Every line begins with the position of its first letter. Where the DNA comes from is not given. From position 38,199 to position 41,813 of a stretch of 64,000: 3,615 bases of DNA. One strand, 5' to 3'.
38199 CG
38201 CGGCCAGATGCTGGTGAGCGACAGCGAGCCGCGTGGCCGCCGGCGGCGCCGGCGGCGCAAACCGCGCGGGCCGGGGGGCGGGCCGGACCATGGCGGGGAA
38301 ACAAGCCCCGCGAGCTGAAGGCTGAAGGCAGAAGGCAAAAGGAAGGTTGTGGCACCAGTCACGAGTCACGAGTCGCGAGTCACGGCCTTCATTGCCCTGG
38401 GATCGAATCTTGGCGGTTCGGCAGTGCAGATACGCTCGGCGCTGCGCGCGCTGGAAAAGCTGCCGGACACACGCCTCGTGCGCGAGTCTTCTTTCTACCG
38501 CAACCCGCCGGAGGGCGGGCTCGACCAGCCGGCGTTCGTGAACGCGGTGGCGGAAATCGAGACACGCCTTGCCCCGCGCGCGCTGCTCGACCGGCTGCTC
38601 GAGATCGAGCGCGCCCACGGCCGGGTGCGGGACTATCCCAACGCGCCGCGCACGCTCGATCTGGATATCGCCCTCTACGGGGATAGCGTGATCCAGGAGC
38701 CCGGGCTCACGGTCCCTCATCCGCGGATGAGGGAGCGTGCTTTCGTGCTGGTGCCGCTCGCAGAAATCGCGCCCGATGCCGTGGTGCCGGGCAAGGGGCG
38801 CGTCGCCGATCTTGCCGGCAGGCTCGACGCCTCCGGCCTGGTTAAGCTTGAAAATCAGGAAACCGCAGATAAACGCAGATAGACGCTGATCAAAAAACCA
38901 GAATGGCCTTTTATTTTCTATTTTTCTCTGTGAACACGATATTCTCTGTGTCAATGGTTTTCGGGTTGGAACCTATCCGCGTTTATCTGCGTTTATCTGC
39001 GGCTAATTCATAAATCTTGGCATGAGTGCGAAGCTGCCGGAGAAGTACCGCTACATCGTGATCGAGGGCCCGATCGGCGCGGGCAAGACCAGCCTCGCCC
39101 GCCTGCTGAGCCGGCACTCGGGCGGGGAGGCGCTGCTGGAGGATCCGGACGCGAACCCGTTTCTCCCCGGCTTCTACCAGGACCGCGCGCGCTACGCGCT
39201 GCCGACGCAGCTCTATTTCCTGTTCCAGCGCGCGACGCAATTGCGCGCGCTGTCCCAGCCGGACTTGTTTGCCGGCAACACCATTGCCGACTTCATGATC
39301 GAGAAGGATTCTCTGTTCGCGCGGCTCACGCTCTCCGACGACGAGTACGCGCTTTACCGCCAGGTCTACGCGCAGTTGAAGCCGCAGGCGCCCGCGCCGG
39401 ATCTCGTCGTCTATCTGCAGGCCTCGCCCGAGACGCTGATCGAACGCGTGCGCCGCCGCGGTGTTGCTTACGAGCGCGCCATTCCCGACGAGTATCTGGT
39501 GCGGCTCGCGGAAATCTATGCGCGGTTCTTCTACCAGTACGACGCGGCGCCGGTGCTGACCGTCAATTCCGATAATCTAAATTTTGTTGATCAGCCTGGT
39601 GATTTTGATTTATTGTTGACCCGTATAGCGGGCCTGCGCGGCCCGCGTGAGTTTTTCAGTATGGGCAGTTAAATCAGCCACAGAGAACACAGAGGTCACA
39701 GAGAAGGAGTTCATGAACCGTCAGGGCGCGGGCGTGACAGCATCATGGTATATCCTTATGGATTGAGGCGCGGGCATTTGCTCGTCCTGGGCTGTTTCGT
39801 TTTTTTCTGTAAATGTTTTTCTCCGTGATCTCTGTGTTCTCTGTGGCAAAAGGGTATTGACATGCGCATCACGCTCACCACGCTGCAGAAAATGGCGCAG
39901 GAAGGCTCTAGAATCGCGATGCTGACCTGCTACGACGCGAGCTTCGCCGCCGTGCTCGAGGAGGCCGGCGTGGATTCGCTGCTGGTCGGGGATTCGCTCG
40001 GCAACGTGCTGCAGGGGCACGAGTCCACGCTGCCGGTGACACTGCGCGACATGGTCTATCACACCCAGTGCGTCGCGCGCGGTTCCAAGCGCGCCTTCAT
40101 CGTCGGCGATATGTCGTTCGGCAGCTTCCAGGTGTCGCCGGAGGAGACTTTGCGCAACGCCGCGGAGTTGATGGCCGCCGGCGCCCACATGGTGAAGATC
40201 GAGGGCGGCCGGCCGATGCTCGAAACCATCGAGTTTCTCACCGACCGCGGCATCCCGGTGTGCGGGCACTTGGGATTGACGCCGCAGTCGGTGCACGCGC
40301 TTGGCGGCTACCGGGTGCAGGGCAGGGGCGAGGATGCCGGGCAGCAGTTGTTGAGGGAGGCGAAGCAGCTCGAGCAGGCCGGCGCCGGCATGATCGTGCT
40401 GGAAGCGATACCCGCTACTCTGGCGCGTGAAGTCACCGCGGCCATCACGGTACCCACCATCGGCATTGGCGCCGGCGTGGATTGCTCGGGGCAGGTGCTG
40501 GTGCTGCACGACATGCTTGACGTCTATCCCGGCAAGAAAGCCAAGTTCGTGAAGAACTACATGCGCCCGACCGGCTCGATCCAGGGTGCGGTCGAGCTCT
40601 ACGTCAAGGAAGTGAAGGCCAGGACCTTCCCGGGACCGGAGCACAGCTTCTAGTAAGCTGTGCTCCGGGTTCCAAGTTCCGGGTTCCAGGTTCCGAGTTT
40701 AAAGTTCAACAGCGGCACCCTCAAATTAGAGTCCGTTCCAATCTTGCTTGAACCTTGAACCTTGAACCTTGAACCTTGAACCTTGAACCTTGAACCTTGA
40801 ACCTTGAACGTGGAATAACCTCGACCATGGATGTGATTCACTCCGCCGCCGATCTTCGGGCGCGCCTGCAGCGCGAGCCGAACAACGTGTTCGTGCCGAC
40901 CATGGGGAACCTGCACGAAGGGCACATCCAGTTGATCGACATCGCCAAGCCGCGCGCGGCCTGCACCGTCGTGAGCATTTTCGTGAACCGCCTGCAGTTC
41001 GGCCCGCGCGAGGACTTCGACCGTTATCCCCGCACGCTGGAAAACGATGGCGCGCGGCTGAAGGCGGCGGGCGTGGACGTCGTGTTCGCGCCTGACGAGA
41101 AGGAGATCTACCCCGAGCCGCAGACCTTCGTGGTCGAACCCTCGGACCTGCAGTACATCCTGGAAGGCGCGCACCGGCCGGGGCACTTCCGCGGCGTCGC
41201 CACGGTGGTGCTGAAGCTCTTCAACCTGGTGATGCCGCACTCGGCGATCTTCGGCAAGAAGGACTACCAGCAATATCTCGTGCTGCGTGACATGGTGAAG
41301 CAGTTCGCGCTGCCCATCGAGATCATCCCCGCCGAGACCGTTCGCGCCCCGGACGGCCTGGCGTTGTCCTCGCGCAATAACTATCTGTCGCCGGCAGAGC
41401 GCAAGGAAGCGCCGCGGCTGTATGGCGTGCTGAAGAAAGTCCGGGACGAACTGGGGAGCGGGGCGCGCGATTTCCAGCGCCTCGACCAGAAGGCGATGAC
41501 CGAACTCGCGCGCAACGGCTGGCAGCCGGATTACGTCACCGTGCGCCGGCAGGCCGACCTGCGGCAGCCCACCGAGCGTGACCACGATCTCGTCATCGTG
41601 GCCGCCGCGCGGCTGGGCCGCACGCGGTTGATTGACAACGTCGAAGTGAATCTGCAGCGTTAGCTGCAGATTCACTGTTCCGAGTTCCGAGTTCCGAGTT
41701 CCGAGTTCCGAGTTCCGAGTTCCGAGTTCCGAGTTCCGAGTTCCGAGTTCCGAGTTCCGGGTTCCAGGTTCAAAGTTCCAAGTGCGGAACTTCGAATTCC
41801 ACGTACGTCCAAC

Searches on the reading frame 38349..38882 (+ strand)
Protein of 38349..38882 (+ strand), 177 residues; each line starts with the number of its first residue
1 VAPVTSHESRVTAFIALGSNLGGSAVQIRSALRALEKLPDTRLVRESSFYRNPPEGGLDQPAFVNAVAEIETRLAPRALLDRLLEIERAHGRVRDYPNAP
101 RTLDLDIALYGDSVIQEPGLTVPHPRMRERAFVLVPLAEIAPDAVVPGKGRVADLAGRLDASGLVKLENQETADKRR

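Call 64: search_protein_families(library=pfam, proteins=[window:38349-38882:+], max_evalue=0.00001)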
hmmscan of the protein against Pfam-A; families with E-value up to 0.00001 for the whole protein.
window:38349-38882:+ (177 aa): 1 family
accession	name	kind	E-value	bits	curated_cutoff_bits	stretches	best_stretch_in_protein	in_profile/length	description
PF01288.25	HPPK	-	6e-39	133.5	25.7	1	14-142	1-116/116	7,8-dihydro-6-hydroxymethylpterin-pyrophosphokinase (HPPK)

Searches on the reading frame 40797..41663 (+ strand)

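Call 64: search_protein_families(library=pfam, proteins=[window:40797-41663:+], max_evalue=0.00001)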
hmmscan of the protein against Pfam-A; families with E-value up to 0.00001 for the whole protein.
window:40797-41663:+ (288 aa): 1 family
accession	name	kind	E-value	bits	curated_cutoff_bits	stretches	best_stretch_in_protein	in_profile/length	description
PF02569.21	Pantoate_ligase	-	1.1e-97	326.9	20.7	1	13-282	2-267/268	Pantoate-beta-alanine ligase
